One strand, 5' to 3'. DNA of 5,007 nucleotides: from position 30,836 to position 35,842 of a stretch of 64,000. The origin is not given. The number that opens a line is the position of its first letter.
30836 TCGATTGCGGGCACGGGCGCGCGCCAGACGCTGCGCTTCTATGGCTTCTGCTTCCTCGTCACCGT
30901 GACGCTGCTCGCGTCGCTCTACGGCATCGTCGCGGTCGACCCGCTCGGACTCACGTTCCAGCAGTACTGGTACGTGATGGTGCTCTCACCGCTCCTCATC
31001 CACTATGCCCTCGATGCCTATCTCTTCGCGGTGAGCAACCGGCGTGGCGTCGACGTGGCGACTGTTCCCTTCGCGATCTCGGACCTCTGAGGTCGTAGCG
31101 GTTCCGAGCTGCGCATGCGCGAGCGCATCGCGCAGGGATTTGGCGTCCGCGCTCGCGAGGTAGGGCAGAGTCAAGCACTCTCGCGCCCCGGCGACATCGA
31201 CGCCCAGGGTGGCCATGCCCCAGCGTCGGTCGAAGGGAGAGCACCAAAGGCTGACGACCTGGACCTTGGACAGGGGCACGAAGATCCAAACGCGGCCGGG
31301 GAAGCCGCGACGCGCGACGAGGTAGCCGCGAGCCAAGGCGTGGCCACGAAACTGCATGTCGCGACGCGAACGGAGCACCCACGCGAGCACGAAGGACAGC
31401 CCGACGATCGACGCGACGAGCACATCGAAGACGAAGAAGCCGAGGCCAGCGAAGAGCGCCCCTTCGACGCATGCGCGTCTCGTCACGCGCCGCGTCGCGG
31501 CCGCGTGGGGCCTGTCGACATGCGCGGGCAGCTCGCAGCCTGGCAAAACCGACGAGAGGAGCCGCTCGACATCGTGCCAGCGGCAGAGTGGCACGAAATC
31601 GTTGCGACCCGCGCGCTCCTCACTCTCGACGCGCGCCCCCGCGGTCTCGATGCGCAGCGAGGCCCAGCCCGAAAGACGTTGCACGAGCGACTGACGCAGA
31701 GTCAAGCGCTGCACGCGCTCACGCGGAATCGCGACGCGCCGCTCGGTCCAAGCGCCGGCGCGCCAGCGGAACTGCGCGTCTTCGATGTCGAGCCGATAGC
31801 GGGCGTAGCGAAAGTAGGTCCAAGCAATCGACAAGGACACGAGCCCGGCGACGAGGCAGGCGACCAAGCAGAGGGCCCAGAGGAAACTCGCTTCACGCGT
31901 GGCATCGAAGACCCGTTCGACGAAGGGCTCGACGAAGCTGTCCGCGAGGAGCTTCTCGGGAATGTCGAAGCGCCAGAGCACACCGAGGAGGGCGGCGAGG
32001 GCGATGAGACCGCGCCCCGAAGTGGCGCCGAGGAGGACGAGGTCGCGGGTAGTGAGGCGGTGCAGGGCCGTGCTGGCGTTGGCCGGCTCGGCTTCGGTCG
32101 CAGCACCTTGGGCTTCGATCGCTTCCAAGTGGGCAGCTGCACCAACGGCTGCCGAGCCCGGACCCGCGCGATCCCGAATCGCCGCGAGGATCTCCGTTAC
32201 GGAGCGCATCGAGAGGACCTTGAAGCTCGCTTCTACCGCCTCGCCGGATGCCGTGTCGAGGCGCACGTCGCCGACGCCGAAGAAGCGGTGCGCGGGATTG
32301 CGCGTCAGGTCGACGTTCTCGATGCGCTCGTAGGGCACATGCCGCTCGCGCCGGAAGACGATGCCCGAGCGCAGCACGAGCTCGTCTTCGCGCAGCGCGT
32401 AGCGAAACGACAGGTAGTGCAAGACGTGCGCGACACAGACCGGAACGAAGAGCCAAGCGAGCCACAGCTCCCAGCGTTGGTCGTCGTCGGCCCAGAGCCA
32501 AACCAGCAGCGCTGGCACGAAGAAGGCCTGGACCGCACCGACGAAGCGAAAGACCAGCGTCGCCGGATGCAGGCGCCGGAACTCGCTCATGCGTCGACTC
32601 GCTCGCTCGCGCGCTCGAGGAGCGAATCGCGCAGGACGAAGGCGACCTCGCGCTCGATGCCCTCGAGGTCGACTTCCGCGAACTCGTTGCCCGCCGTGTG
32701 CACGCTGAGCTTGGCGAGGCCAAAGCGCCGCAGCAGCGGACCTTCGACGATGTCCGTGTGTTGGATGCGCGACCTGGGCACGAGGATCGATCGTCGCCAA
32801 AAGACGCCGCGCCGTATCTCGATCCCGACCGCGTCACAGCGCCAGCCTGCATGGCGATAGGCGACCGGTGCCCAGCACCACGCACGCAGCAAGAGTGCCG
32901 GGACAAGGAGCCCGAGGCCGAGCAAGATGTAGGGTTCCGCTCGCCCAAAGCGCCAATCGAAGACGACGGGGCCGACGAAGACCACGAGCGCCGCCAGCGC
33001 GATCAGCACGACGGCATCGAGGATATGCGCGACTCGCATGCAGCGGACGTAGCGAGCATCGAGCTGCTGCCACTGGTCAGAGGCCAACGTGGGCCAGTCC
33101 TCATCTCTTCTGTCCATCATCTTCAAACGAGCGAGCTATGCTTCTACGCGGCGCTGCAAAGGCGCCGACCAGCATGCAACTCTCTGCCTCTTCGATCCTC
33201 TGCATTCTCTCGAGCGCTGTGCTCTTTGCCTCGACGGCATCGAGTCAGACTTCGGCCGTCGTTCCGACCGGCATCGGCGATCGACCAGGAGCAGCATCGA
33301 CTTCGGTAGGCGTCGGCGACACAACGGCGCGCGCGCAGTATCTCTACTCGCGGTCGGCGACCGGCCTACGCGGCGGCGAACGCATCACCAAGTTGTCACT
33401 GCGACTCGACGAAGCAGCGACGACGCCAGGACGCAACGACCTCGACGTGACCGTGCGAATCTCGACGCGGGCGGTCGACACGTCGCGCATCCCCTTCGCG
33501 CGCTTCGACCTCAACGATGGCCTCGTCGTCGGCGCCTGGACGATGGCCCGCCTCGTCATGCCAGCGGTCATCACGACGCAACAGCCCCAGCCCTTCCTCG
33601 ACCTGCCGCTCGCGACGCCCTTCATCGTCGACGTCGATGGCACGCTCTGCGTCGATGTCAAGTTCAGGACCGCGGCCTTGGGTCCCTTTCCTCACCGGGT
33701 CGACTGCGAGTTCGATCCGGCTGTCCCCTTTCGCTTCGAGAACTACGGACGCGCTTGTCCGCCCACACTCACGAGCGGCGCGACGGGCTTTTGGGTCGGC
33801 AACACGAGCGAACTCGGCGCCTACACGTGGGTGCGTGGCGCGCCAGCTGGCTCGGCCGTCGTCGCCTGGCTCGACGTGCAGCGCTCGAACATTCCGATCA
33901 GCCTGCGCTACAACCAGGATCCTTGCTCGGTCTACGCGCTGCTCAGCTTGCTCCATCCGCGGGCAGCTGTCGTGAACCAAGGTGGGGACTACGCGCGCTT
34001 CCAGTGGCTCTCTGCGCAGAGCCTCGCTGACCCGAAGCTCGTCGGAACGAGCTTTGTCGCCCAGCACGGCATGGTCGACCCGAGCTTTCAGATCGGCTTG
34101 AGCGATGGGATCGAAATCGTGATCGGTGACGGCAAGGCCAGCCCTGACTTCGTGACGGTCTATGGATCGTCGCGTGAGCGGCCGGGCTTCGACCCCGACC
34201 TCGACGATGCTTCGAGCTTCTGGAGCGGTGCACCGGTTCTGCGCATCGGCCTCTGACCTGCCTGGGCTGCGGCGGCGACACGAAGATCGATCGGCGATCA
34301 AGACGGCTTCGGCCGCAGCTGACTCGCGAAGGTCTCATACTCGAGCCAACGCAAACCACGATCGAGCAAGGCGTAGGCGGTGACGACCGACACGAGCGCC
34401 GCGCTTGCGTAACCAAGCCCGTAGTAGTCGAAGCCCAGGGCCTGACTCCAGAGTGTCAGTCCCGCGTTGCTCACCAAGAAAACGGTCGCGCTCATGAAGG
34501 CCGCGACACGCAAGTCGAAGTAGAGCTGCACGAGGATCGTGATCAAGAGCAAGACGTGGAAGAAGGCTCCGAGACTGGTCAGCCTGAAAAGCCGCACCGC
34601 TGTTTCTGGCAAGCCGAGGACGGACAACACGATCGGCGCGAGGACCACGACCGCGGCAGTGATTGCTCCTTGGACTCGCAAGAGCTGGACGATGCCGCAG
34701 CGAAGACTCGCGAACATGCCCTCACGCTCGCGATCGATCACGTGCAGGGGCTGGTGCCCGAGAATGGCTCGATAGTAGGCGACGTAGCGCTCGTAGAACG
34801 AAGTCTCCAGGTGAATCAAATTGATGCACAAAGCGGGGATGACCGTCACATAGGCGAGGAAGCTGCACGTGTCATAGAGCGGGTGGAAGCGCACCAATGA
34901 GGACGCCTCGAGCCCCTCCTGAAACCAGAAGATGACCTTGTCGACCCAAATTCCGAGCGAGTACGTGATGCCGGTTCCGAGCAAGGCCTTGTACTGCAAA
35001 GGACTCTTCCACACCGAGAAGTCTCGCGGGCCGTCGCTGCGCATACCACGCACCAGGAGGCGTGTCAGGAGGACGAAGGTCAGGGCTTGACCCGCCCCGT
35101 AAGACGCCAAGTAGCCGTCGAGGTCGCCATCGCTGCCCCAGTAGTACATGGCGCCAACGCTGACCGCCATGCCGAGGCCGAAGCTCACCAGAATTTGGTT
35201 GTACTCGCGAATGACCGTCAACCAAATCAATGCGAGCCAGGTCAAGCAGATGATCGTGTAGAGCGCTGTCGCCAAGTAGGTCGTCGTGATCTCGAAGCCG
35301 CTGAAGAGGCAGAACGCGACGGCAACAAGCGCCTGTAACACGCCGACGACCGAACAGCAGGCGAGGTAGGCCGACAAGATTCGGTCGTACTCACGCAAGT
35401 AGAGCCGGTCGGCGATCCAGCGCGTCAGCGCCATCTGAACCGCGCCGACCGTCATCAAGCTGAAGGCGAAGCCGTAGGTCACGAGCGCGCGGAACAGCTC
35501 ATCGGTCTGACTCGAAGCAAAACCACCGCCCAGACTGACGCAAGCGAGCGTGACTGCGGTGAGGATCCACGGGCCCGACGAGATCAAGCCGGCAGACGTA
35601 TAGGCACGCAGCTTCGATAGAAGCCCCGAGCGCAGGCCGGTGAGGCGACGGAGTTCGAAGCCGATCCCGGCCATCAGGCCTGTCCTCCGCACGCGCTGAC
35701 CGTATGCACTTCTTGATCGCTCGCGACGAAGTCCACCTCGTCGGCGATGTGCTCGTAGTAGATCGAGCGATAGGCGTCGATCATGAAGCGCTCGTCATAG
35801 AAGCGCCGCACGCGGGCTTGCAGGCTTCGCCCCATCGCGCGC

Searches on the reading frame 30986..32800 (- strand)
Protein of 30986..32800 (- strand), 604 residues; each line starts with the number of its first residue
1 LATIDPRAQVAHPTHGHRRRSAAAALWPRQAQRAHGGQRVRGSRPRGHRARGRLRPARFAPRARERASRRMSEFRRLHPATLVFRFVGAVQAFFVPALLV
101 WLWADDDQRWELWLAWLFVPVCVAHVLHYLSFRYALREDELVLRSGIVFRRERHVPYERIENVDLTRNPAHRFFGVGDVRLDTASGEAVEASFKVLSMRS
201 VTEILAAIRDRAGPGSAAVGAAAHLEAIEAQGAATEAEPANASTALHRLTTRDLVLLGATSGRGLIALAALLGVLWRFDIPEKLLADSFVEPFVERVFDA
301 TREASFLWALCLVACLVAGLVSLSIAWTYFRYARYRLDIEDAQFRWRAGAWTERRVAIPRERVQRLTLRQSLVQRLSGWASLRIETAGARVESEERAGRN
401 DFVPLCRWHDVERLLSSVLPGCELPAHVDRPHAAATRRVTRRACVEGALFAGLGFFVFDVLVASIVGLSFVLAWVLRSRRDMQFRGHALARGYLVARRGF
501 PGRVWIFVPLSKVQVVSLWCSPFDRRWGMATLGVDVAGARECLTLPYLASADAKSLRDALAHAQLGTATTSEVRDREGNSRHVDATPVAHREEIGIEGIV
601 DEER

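Call 36: search_protein_families(library=pfam, proteins=[window:30986-32800:-], max_evalue=0.0001)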
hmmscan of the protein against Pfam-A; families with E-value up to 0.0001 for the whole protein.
window:30986-32800:- (604 aa): 1 family
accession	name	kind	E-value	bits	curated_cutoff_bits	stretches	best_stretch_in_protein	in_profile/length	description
PF03703.20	bPH_2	-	1.1e-44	151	22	3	129-205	1-75/78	Bacterial PH domain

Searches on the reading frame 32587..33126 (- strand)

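Call 36: search_protein_families(library=pfam, proteins=[window:32587-33126:-], max_evalue=0.0001)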
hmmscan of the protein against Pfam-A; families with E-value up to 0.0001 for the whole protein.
window:32587-33126:- (179 aa): 1 family
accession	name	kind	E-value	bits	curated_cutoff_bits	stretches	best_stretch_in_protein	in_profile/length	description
PF03703.20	bPH_2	-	2.1e-15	57.2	22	1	90-168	1-77/78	Bacterial PH domain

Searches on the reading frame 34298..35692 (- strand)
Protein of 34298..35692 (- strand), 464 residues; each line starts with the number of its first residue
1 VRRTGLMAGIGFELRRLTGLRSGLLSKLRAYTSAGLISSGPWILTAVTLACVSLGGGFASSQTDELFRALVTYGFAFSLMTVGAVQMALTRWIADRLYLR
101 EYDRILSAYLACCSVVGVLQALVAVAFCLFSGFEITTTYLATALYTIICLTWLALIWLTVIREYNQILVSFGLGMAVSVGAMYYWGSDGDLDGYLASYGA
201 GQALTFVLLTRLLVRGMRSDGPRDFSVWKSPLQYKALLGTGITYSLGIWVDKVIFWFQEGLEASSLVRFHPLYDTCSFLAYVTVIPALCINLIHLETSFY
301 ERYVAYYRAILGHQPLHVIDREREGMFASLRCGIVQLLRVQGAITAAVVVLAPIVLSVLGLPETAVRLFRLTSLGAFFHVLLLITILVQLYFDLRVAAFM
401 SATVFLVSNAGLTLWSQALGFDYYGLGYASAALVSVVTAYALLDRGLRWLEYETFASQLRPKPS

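Call 35: search_protein_families(library=pfam, proteins=[window:34298-35692:-], max_evalue=0.0001)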
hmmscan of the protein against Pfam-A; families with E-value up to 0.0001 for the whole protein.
window:34298-35692:- (464 aa): 1 family
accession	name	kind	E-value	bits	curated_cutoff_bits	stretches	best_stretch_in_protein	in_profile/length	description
PF16933.10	PelG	-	2.9e-120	402.7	29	1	7-455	1-452/452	Putative exopolysaccharide Exporter (EPS-E)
